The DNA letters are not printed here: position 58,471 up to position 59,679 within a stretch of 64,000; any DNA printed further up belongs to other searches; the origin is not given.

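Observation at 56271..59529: OPT oligopeptide transporter flanked by a direct duplication of a hypothetical gene, one copy internally deleted and start-less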

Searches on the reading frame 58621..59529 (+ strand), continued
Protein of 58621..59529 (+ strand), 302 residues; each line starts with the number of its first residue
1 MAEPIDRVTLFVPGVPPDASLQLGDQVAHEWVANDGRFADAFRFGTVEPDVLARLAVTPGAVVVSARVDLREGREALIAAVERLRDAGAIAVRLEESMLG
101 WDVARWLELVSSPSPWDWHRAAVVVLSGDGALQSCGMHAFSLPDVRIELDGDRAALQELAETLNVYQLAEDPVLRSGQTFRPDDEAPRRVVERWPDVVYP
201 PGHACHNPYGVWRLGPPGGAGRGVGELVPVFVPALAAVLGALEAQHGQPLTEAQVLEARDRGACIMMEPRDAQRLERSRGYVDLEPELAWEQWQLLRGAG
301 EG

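Call 55: predict_structure(alignment_id=A3)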
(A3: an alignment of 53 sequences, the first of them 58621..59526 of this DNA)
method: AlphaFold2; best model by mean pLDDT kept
length: 302 residues; sequences in the alignment: 53
mean_pLDDT: 95.8   pTM: 0.91
mean pLDDT of the five models: 95.8, 95.8, 95.1, 94.7, 93.3
residues with pLDDT >= 90: 286; 70-90: 12; 50-70: 4; < 50: 0
segments of 3 or more residues with pLDDT < 50: none
pLDDT, mean of each block of 10 residues (from residue 1): 86 97 96 98 93 98 98 97 98 97 98 98 96 98 97 96 98 97 96 94 93 97 95 96 97 98 97 95 96 90 59
secondary structure, 60 per line:
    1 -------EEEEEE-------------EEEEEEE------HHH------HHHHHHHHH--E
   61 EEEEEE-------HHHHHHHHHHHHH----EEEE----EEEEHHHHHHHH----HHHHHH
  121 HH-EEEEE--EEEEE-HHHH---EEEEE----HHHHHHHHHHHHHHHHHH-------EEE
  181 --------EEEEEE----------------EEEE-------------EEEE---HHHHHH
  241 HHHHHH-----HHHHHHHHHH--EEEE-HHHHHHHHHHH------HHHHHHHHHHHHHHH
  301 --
elements in order: E8-13 E27-33 H49-57 E60-66 H74-86 E91-94 E99-102 H103-110 H115-122 E124-128 E131-135 H137-140 E144-148 H153-170 E178-180 E189-194 E211-214 E228-231 H235-246 H252-261 E264-267 H269-279 H286-300
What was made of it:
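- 58621..59529 (+): X2, the intact 302-aa DUF4261-related gene. It is the older-diverged copy, found only in this species. Homology to X1 ends at 59512, and the last 5-6 codons are unrelated to X1. Structure model pLDDT 95.8 (call 55).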

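Call 58: fold_search(model_id=the predicted structure, library=pdb)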
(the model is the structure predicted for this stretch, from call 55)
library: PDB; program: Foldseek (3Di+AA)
matches with E <= 10: 267; with E <= 0.001: 0
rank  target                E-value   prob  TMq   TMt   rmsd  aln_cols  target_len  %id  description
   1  5cwr_A                1.3e-01  0.04  0.10  0.09  16.4       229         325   12  Crystal Structure of human DNA polymerase lambda L431A mutant in complex with a one nucleotide DNA gap and dCTP (released 2016-02-24)
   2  3k5j                  1.4e-01  0.80  0.21  0.33   4.8       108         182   11  Crystal structure of Putative SUFU (suppressor of fused protein) homolog (YP_208451.1) from Neisseria gonorrhoeae FA 109 (released 2010-01-26)
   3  3mhy_B                6.5e-01  0.13  0.13  0.28   8.4        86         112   16  A New PII Protein Structure (released 2010-06-09)
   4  8s4e_A                8.2e-01  0.18  0.17  0.37   6.5       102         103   13  Dimeric Alpha-beta barrel protein from Brassica rapa subsp.pekinensis (released 2025-01-15)
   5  6jyj_A                9.2e-01  0.03  0.12  0.11  18.2       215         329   10  Crystal structure of FAM46B (TENT5B) (released 2020-03-04)
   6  5o60_I                9.7e-01  0.21  0.20  0.39   5.6       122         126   11  Structure of the 50S large ribosomal subunit from Mycobacterium smegmatis (released 2017-07-12)
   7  4qz9_A                9.7e-01  0.02  0.09  0.09  15.6       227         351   10  Mouse Tdt in complex with a DSB substrate, C-A base pair (released 2015-06-10)
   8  4i2h_A                1.0e+00  0.02  0.10  0.10  15.6       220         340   10  Ternary complex of mouse TdT with ssDNA and AMPcPP (released 2013-07-24)
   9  1ufl_C                1.1e+00  0.13  0.15  0.36   8.9       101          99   13  Crystal Structure of TT1020 from Thermus thermophilus HB8 (released 2003-11-30)
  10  1hwu_A                1.2e+00  0.21  0.18  0.43   4.6       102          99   11  STRUCTURE OF PII PROTEIN FROM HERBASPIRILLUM SEROPEDICAE (released 2003-06-17)
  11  4yd1_A                1.2e+00  0.02  0.10  0.09  15.9       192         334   13  Ternary complex of human DNA Polymerase Mu with 2-nt gapped DNA substrate and an incoming nonhydrolyzable dUMPNPP (released 2015-08-05)
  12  4i2i                  1.2e+00  0.01  0.09  0.08  17.0       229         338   10  Binary complex of mouse TdT with AP5A (released 2013-07-24)
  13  1vfj_A                1.2e+00  0.13  0.16  0.33   6.8       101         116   12  Crystal structure of TT1020 from Thermus thermophilus HB8 (released 2005-01-11)
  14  8k9z_C                1.3e+00  0.11  0.13  0.11   7.0        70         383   16  Crystal structure of Vibrio vulnificus RID-dependent transforming NADase domain (RDTND)/calmodulin-binding domain of R (released 2024-07-10)
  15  4iqt                  1.4e+00  0.01  0.08  0.07  15.8       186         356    9  Tdt core in complex with inhibitor 6-[4-(3-fluorobenzoyl)-1H-pyrrol-2-yl]-2-hydroxy-4-oxohexa-2,5-dienoic acid (released 2013-09-04)
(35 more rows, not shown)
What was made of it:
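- Tried and rejected: Foldseek against the PDB found nothing significant (call 58).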

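Call 61: search_protein_families(library=pfam, alignment_id=A3, max_evalue=0.01)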
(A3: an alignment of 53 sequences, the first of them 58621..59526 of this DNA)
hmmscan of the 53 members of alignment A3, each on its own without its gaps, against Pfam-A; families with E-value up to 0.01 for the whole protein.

A. member 1, window:58621-59526:+ (302 aa): 1 family
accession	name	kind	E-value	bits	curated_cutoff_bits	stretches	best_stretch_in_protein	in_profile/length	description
PF14080.11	DUF4261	-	1.1e-05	25.8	27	1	134-185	2-54/77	Domain of unknown function (DUF4261)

B. families by the number of members that match (of 53 scanned): 1 family
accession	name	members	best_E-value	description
PF14080.11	DUF4261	50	2.8e-09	Domain of unknown function (DUF4261)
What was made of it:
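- On DUF4261 (PF14080): 50 of 53 homologues match at E<0.01, best 2.8e-9 (call 61).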
